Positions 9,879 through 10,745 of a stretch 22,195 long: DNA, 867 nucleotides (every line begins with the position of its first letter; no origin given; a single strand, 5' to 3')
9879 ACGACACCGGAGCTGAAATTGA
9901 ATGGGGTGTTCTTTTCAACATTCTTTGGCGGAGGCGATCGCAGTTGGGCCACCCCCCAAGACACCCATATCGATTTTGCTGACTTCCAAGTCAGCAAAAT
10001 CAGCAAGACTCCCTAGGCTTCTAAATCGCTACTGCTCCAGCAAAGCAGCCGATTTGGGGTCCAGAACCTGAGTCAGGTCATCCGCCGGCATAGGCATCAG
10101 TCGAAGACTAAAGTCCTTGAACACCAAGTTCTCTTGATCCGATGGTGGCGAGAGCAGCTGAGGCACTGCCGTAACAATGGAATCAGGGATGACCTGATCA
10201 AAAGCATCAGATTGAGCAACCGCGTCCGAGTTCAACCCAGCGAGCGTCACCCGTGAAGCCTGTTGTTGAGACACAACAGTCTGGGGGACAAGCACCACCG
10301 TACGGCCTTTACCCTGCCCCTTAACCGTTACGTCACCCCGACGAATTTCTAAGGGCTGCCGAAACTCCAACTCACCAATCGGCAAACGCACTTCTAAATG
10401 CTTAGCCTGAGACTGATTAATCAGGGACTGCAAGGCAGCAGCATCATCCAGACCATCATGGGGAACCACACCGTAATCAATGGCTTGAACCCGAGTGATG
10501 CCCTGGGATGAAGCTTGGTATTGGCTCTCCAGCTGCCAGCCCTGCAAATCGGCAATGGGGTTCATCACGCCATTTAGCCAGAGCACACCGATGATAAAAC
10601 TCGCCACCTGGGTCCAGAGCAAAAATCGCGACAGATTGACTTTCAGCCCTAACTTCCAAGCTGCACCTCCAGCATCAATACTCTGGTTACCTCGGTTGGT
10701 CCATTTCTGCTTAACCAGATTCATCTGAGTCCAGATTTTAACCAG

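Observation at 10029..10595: Unexplained C-terminal domain of about 190 residues on the GT2 synthase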

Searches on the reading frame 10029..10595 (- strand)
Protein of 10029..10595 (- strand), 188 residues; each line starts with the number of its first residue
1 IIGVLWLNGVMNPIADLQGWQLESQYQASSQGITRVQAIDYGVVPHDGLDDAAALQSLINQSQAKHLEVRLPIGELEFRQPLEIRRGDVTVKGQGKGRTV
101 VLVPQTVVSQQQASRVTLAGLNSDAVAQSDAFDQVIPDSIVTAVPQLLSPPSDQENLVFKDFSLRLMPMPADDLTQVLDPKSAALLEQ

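Call 3: search_protein_families(library=pfam, proteins=[window:10029-10595:-], max_evalue=1)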
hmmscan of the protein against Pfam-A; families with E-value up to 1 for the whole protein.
window:10029-10595:- (188 aa): 1 family
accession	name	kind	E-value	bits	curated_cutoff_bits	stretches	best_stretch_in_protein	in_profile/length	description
PF12708.12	Pect-lyase_RHGA_epim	-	0.0052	17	27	1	39-107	5-74/213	Rhamnogalacturonase A/epimerase, pectate lyase-like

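Call 5: find_homologous_proteins(query=window:10029-10595:-, max_evalue=0.001)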
Query window:10029-10595:-: 198 candidates shared short words with the query, none scored E <= 0.001.

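Call 22: search_solved_structures(query=A2, max_evalue=10, show_alignments=3)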
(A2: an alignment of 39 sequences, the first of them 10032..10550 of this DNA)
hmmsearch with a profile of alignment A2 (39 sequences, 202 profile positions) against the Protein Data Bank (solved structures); distinct sequences matched with E-value up to 10: 7.
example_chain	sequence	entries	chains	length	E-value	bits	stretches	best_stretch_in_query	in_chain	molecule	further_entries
9ozd_A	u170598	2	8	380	9.5e-06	28.7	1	17-73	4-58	Polysaccharide lyase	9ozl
7chu_A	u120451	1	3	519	0.00044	23.2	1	32-113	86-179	Putative pectin lyase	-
4hnw_B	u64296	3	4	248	0.015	18.2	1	113-165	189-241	N-terminal acetyltransferase A complex catalytic subunit ARD1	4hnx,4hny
5zru_A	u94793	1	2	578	0.017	18.1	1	14-91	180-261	Alpha-1,3-glucanase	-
2pyg_A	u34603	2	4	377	0.068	16.1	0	31-89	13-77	Poly(beta-D-mannuronate) C5 epimerase 4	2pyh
5lw3_A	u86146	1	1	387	0.073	16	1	31-96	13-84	Poly(beta-D-mannuronate) C5 epimerase 6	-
4xnh_B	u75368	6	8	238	0.086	15.7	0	113-160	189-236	N-terminal acetyltransferase A complex catalytic subunit ARD1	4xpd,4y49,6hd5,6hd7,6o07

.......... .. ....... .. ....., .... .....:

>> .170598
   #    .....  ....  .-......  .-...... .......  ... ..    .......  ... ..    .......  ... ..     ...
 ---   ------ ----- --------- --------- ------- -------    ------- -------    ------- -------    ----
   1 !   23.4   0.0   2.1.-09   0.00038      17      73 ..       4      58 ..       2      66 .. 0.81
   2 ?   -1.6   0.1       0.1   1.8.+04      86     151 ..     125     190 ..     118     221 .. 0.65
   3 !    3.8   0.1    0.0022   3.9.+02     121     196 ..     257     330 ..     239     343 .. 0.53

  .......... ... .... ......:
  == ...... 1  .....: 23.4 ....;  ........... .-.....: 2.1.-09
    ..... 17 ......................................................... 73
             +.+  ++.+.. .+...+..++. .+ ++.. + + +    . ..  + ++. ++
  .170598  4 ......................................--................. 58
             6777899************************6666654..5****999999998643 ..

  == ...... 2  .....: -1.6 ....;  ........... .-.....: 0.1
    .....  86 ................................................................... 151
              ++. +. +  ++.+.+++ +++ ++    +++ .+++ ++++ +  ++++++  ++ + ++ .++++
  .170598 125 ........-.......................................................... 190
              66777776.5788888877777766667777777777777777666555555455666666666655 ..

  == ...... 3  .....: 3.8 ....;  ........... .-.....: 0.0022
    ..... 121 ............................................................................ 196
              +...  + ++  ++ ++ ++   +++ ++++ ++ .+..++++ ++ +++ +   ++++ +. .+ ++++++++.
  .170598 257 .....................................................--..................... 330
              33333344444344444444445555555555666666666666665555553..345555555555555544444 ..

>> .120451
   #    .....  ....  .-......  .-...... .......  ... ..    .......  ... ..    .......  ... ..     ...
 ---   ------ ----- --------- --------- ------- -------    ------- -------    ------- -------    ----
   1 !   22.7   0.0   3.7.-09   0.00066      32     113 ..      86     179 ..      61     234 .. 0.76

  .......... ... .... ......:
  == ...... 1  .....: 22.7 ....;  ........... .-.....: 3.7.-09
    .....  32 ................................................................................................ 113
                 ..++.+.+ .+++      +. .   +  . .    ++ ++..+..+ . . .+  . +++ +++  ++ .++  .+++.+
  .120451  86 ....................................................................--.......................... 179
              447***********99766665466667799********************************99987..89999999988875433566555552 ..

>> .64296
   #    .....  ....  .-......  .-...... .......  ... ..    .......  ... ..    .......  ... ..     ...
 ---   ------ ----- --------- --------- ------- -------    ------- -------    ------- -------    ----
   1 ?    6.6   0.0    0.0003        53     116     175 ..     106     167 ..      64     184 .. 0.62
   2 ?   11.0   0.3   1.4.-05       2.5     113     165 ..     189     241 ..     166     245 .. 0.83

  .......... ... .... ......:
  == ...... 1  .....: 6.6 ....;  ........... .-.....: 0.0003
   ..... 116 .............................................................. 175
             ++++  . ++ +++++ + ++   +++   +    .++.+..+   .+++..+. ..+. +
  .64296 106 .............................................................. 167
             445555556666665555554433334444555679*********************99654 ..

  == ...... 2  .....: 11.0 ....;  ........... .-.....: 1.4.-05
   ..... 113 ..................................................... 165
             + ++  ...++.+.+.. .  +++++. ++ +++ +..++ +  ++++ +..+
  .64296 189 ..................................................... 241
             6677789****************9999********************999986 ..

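Call 25: search_protein_families(library=pfam, alignment_id=A2, max_evalue=0.1)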
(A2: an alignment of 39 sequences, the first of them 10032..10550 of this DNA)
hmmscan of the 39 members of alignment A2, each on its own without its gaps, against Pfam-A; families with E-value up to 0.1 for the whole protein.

A. member 1, window:10032-10550:- (173 aa): 1 family
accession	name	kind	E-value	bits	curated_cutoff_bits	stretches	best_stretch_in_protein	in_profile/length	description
PF12708.12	Pect-lyase_RHGA_epim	-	0.0043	17.3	27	1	24-92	5-74/213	Rhamnogalacturonase A/epimerase, pectate lyase-like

B. families by the number of members that match (of 39 scanned): 8 families
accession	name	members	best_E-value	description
PF12708.12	Pect-lyase_RHGA_epim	26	2e-07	Rhamnogalacturonase A/epimerase, pectate lyase-like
PF05048.19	NosD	2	0.0055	Periplasmic copper-binding protein (NosD)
PF13229.12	Beta_helix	2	0.015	Right handed beta helix region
PF00932.25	LTD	1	0.047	Lamin Tail Domain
PF13196.11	DUF4012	1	0.062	Protein of unknown function (DUF4012)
PF18695.7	cPLA2_C2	1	0.098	Cytosolic phospholipases A2 C2-domain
PF21826.1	DUF6887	1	0.099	Family of unknown function (DUF6887)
PF19687.5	MARF1_LOTUS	1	0.1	MARF1 LOTUS domain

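Call 31: predict_structure(alignment_id=A2)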
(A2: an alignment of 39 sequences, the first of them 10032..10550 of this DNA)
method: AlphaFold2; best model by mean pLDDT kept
length: 173 residues; sequences in the alignment: 39
mean_pLDDT: 73.3   pTM: 0.64
mean pLDDT of the five models: 73.3, 72.9, 72.3, 71.4, 70.3
residues with pLDDT >= 90: 66; 70-90: 29; 50-70: 41; < 50: 37
segments of 3 or more residues with pLDDT < 50: 97-109, 123-135, 167-173
pLDDT, mean of each block of 10 residues (from residue 1): 63 75 97 96 94 96 90 90 92 56 46 56 45 51 90 77 47 30
secondary structure, 60 per line:
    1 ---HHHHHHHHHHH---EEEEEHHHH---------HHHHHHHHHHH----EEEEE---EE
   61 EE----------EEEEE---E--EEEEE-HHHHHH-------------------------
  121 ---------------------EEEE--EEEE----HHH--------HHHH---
elements in order: H4-14 E18-22 H23-26 H36-46 E51-55 E59-62 E73-77 E84-88 H90-95 E142-145 E148-151 H167-170

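Call 35: search_protein_representatives(alignment_id=A2)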
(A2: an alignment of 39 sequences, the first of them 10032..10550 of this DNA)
Query: 39 sequences, 202 profile positions. Proteins with E-value up to 0.001 (for the whole library): 709; up to 1e-10: 68; up to 1e-30: 17. The best 150 are listed.
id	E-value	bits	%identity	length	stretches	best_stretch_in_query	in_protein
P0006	1.4e-65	237.1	-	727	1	1-201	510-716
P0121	3.4e-65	235.9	-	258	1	1-202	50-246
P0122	1.8e-64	233.5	-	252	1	1-190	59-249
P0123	6.6e-63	228.4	-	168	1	20-186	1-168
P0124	5.7e-58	212.3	-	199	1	19-200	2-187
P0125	7.5e-57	208.6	-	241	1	1-194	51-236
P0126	1.2e-55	204.7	-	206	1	13-202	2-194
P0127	2.4e-55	203.7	-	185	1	14-202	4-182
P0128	1.0e-54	201.7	-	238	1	1-184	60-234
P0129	2.1e-53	197.4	-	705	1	3-202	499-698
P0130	5.3e-45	169.9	-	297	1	4-185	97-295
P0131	4.3e-40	153.9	-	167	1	40-187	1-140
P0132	6.6e-34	133.7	-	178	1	38-184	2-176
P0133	1.1e-32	129.7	-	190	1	1-128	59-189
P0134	1.6e-32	129.2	-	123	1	53-187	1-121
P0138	1.2e-26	110.0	-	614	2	14-109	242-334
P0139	4.5e-23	98.3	-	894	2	15-106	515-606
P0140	1.4e-22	96.7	-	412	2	18-104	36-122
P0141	1.9e-21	93.1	-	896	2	16-91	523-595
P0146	5.4e-18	81.8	-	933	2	19-110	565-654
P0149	3.3e-17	79.2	-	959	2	10-104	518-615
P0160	1.6e-14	70.4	-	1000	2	16-105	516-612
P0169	6.3e-13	65.2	-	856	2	14-184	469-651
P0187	9.5e-11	58.1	-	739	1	15-156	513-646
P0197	5.3e-10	55.7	-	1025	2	13-129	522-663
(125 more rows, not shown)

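Call 36: search_protein_families(library=pfam, proteins=[P0139, P0141, P0146, P0149, P0160, P0197, P0138, P0169, P0187, P0140], max_evalue=0.001)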
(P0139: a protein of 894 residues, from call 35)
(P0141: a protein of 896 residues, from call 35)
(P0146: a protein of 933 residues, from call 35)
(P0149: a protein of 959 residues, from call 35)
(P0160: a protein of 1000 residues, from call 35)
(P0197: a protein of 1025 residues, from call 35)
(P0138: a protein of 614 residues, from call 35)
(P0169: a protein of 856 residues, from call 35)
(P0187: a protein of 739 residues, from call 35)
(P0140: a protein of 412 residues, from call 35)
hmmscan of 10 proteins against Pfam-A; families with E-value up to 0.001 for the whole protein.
P0139 (894 aa): 3 families
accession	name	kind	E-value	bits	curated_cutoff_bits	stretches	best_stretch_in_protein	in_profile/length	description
PF13641.12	Glyco_tranf_2_3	-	4.6e-31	109.1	27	1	93-348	2-230/230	Glycosyltransferase like family 2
PF13632.12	Glyco_trans_2_3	-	2e-14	54.3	27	1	190-414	3-192/198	Glycosyl transferase family group 2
PF00535.33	Glycos_transf_2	-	5.4e-07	30.1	23.3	1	98-272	3-163/168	Glycosyl transferase family 2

P0141 (896 aa): 2 families
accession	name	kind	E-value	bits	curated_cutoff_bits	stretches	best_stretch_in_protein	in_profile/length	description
PF13641.12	Glyco_tranf_2_3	-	2.5e-27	96.8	27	1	91-353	3-229/230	Glycosyltransferase like family 2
PF13632.12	Glyco_trans_2_3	-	3.8e-10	40.3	27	1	191-415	1-197/198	Glycosyl transferase family group 2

P0146 (933 aa): 1 family
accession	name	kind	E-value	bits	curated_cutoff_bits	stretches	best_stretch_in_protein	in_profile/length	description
PF13641.12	Glyco_tranf_2_3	-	5.7e-34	118.6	27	1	91-352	3-230/230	Glycosyltransferase like family 2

P0149 (959 aa): 1 family
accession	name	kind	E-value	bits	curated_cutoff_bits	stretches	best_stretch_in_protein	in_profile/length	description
PF13641.12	Glyco_tranf_2_3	-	8.2e-38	131.1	27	1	92-355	2-230/230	Glycosyltransferase like family 2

P0160 (1000 aa): 1 family
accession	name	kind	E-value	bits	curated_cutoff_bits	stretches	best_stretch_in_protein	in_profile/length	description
PF12708.12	Pect-lyase_RHGA_epim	-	1.2e-24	87.8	27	2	164-341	2-173/213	Rhamnogalacturonase A/epimerase, pectate lyase-like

P0197 (1025 aa): 1 family
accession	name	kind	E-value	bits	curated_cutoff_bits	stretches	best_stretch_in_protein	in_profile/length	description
PF12708.12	Pect-lyase_RHGA_epim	-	2.6e-20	73.6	27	2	531-674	3-122/213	Rhamnogalacturonase A/epimerase, pectate lyase-like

P0138 (614 aa): 1 family
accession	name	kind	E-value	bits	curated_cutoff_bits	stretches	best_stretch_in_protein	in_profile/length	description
PF13641.12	Glyco_tranf_2_3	-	6.6e-07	30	27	1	14-70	177-230/230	Glycosyltransferase like family 2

P0169 (856 aa): 1 family
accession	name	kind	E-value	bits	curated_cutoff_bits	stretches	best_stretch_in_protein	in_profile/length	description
PF12708.12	Pect-lyase_RHGA_epim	-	4.1e-32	112.1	27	2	475-688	1-196/213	Rhamnogalacturonase A/epimerase, pectate lyase-like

P0187 (739 aa): 3 families
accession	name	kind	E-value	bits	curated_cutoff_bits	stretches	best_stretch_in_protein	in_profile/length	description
PF13641.12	Glyco_tranf_2_3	-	5.8e-30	105.4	27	1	91-345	1-228/230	Glycosyltransferase like family 2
PF13632.12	Glyco_trans_2_3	-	8.9e-12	45.7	27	1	189-401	3-189/198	Glycosyl transferase family group 2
PF00535.33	Glycos_transf_2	-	3.2e-06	27.6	23.3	1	96-273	2-165/168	Glycosyl transferase family 2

P0140 (412 aa): 0 families

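Call 50: find_encoding_contigs(protein=P0139, flank=10000, max_places=2)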
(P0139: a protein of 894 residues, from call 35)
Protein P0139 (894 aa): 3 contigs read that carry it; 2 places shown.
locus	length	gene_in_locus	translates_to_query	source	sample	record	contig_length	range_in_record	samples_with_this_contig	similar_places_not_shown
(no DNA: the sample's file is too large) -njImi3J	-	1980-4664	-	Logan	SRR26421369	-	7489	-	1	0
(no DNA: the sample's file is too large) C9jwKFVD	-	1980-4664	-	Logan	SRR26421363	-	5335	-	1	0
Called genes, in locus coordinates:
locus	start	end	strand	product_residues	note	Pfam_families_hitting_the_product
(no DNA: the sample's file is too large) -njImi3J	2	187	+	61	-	?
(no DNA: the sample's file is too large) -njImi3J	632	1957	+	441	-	PF07238:PilZ, PF25919:BSH_CusB (faint)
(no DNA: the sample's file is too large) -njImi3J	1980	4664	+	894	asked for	PF00535:Glycos_transf_2 (weak), PF13641:Glyco_tranf_2_3, PF13632:Glyco_trans_2_3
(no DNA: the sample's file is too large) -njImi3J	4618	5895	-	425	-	-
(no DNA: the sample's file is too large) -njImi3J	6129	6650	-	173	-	PF07295:DUF1451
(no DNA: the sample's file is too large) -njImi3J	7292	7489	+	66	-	?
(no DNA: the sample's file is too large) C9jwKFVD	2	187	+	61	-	?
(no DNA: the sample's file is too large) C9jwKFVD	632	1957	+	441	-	PF07238:PilZ, PF25919:BSH_CusB (faint)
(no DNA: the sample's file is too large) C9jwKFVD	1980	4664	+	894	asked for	PF00535:Glycos_transf_2 (weak), PF13641:Glyco_tranf_2_3, PF13632:Glyco_trans_2_3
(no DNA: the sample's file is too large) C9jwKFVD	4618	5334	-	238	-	?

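Call 51: find_encoding_contigs(protein=P0149, flank=10000, max_places=2)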
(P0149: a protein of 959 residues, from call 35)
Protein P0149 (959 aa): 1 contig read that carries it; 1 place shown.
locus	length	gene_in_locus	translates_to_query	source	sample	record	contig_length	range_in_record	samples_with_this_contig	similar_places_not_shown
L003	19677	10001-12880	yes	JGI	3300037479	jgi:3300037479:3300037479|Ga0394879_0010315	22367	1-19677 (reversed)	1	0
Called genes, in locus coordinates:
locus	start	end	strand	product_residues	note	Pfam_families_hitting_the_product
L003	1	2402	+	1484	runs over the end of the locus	PF13517:FG-GAP_3 (faint), PF01839:FG-GAP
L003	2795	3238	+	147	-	PF03050:DDE_Tnp_IS66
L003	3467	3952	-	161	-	-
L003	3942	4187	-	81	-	-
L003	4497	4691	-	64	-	-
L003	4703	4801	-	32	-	-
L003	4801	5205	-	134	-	PF07859:Abhydrolase_3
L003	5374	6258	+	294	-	-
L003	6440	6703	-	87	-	PF00291:PALP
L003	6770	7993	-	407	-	PF05834:Lycopene_cycl (weak), PF07992:Pyr_redox_2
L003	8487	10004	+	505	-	PF25919:BSH_CusB (faint), PF25973:BSH_CzcB (weak)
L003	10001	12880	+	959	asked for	PF13641:Glyco_tranf_2_3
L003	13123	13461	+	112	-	-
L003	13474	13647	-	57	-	-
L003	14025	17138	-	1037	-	PF00211:Guanylate_cyc, PF13191:AAA_16, PF13401:AAA_22 (weak)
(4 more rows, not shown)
